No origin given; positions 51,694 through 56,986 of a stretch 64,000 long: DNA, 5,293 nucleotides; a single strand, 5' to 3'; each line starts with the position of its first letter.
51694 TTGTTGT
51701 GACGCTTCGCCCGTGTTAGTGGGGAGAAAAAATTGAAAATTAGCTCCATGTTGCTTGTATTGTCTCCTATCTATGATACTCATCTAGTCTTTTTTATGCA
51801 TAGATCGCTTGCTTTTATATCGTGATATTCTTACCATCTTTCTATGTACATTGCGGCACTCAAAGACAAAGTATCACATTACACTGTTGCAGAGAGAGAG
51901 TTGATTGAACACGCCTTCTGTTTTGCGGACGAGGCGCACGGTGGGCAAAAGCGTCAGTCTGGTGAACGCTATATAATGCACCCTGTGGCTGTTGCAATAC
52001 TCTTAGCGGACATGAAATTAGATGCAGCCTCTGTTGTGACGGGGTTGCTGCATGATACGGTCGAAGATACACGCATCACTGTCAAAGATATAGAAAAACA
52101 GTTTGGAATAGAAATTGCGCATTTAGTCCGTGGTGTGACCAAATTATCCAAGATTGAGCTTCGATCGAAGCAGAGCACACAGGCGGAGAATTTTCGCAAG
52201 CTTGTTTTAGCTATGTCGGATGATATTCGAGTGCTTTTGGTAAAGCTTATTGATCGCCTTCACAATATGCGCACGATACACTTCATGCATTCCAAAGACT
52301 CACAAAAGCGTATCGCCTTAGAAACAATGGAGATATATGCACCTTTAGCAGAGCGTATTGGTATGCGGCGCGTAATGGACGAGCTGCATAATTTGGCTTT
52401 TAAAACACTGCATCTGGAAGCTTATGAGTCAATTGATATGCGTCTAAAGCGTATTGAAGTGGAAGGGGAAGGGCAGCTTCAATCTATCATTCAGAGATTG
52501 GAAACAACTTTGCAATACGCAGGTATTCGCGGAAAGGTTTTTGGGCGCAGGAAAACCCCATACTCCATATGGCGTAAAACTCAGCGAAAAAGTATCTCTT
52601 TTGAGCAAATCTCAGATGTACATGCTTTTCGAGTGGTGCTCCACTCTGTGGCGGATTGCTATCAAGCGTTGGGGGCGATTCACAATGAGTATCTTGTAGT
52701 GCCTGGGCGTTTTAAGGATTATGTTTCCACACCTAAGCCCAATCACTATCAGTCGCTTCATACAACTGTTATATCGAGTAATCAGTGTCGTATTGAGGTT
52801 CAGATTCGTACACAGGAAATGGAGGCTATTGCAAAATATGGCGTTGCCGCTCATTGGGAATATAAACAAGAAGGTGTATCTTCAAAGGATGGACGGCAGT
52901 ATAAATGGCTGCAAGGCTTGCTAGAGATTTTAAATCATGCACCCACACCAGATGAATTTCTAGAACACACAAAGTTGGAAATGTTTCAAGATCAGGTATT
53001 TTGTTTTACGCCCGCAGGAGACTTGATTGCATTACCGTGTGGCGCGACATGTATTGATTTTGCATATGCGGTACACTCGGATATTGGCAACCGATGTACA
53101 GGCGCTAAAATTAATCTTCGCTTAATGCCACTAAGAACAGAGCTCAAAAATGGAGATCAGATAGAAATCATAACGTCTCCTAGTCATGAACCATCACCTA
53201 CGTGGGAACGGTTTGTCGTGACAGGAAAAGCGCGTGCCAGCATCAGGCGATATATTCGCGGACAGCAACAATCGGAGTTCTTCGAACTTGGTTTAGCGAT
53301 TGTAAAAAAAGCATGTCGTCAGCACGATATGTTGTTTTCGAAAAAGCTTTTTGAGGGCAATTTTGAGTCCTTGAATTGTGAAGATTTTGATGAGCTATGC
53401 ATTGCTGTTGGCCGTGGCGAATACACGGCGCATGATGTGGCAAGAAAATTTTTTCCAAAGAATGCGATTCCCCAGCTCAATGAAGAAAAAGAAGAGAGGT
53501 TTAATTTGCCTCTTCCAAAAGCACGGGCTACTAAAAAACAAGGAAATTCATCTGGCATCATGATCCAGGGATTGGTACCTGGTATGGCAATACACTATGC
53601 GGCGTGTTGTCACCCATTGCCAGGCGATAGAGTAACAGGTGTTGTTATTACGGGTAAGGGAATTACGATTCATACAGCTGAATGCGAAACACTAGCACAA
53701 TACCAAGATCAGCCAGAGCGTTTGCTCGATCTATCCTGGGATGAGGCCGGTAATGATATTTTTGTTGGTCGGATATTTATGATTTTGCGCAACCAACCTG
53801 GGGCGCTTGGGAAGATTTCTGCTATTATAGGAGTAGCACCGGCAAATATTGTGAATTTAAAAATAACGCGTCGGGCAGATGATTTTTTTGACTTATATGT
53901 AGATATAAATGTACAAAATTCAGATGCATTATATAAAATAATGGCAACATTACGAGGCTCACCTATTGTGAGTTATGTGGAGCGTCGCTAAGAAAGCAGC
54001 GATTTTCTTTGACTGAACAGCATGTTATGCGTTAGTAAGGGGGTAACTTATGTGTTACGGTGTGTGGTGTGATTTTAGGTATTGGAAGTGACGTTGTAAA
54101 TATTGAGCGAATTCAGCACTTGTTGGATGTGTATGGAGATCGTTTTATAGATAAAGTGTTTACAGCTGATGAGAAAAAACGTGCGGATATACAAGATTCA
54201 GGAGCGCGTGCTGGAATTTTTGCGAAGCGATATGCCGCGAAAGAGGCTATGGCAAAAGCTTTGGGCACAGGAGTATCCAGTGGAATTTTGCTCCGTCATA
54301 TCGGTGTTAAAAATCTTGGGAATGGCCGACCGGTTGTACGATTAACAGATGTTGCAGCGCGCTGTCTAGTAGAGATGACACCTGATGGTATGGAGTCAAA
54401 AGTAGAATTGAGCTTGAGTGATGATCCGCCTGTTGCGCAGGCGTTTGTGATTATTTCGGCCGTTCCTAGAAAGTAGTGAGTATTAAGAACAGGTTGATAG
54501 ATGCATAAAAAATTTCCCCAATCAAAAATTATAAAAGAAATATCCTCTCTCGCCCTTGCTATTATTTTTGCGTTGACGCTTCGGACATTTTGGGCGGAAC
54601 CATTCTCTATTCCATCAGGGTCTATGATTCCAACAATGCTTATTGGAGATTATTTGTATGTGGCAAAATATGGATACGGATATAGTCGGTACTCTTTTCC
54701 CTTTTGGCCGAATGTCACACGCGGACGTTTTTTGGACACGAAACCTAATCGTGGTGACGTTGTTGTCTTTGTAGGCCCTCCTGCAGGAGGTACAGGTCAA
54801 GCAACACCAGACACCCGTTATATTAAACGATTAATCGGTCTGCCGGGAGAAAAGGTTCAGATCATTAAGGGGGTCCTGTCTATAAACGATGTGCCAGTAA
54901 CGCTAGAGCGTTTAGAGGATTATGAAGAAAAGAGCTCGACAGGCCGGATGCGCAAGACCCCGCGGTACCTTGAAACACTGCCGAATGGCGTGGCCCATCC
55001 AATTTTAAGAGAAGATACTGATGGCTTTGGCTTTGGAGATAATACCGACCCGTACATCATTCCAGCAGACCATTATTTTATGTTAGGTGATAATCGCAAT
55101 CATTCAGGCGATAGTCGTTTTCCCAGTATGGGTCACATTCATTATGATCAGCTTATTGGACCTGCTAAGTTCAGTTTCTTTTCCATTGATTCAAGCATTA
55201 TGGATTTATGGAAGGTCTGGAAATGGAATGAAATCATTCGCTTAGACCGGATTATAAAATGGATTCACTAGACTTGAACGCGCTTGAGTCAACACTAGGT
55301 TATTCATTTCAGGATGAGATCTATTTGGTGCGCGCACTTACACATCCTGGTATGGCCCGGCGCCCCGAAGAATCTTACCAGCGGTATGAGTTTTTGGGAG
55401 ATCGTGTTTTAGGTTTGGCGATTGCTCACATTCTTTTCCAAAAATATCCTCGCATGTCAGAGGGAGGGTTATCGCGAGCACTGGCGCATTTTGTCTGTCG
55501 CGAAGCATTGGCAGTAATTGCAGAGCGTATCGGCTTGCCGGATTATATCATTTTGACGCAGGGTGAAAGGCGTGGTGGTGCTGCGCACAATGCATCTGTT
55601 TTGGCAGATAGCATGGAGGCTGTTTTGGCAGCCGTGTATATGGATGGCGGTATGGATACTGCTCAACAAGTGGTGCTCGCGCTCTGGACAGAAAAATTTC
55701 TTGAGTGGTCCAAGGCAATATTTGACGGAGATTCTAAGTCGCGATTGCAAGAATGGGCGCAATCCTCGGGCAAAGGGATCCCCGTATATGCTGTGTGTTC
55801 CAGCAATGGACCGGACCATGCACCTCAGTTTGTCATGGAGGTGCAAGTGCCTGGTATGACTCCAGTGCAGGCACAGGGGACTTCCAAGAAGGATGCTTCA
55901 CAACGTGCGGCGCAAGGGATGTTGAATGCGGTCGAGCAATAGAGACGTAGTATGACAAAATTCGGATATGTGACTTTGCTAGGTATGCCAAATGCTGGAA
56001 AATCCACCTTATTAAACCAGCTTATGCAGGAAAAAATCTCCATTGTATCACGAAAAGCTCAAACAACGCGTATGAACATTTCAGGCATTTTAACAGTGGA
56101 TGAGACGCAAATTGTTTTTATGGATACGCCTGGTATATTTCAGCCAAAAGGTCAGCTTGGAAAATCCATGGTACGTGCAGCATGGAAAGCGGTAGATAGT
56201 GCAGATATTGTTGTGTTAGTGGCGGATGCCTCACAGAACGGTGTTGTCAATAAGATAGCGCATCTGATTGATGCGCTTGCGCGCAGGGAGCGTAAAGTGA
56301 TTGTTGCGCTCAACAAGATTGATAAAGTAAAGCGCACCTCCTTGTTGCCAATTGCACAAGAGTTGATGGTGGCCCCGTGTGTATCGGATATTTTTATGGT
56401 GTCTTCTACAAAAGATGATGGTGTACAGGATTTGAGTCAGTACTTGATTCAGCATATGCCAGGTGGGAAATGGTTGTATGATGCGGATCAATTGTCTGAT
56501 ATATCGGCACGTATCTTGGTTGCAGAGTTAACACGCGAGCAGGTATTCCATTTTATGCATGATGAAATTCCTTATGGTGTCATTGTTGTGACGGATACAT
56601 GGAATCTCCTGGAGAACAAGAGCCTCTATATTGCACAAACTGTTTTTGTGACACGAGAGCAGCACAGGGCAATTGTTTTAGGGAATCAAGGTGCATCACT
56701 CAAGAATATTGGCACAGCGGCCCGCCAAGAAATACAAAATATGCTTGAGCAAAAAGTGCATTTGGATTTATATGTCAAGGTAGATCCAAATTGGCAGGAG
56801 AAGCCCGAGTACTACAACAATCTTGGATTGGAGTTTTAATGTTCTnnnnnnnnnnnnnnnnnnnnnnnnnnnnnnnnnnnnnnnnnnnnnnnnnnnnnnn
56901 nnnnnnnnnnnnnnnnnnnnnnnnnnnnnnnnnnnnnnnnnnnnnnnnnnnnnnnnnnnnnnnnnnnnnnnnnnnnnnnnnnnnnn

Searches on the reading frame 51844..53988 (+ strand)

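Call 52: search_protein_families(library=pfam, proteins=[window:51844-53988:+], max_evalue=0.0001)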
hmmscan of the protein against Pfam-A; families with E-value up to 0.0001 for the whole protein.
window:51844-53988:+ (715 aa): 6 families
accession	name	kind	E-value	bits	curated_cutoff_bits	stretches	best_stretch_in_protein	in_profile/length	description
PF13328.12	HD_4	-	3.1e-46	157.4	27.2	1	24-174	1-155/156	HD domain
PF04607.23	RelA_SpoT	-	6e-40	136.5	27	1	234-343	1-111/113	Region found in RelA / SpoT proteins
PF19296.4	RelA_AH_RIS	-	5.4e-31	108.6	23.8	1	455-626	1-184/185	RelA/SpoT, AH and RIS domains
PF02824.27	TGS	-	3.8e-18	65.7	22.2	1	386-444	2-60/60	TGS domain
PF13291.12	ACT_4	-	6.3e-13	49.7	27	1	640-714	5-80/80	ACT domain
PF01966.28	HD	-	3.6e-11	43.8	22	1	44-142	2-116/116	HD domain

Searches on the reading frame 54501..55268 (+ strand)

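Call 52: search_protein_families(library=pfam, proteins=[window:54501-55268:+], max_evalue=0.0001)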
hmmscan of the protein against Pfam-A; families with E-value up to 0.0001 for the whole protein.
window:54501-55268:+ (256 aa): 1 family
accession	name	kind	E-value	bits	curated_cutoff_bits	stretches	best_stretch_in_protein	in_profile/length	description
PF10502.14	Peptidase_S26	-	6.5e-42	143.8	22.9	1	14-226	5-167/168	Signal peptidase, peptidase S26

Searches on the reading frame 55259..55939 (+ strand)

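Call 52: search_protein_families(library=pfam, proteins=[window:55259-55939:+], max_evalue=0.0001)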
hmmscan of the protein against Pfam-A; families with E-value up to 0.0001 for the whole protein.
window:55259-55939:+ (227 aa): 4 families
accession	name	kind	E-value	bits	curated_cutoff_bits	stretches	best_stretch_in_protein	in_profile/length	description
PF14622.11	Ribonucleas_3_3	-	7.3e-30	104.2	35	1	22-141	4-122/128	Ribonuclease-III-like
PF00636.31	Ribonuclease_3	-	8.8e-22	78.2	27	1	41-131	1-102/102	Ribonuclease III domain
PF00035.32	dsrm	-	2.2e-16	60.6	23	1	160-223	2-64/66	Double-stranded RNA binding motif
PF14709.13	DND1_DSRM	-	2e-06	28.4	25.7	1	158-224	2-78/80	double strand RNA binding domain from DEAD END PROTEIN 1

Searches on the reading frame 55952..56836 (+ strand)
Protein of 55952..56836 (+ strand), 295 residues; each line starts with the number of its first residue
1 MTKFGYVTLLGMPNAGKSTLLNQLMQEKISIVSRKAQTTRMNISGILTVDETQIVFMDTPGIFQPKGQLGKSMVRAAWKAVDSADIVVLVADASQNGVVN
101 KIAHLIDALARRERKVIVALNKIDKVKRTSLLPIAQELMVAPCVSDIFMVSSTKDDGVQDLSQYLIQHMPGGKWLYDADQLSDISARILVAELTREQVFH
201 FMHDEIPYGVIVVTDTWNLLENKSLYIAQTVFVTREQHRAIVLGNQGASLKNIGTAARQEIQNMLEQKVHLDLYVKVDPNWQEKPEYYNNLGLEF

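Call 52: search_protein_families(library=pfam, proteins=[window:55952-56836:+], max_evalue=0.0001)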
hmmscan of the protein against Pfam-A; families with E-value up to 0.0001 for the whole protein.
window:55952-56836:+ (295 aa): 9 families
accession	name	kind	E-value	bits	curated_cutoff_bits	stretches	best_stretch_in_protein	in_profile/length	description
PF01926.29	MMR_HSR1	-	1e-25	90.5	21.9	1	7-122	2-113/113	50S ribosome-binding GTPase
PF02421.24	FeoB_N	-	8.7e-15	55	27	1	7-163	3-154/156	Ferrous iron transport protein B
PF07650.23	KH_2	-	1.7e-12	47.4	22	1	205-282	1-78/78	KH domain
PF00009.33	GTP_EFTU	-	1.4e-11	44.8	26.5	1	32-170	55-187/188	Elongation factor Tu GTP binding domain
PF10662.15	PduV-EutP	-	1.9e-10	41.2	21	1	7-165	4-141/143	Ethanolamine utilisation - propanediol utilisation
PF00350.29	Dynamin_N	-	2.2e-10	41.3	27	0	46-122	95-167/168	Dynamin family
PF00025.27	Arf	-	2.3e-08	34.1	22.3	1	7-168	17-173/174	ADP-ribosylation factor family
PF03193.22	RsgA_GTPase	-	8.6e-08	32.6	30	0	7-64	109-170/174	RsgA GTPase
PF04548.22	AIG1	-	2.9e-05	23.9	27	1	8-94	4-94/212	AIG1 family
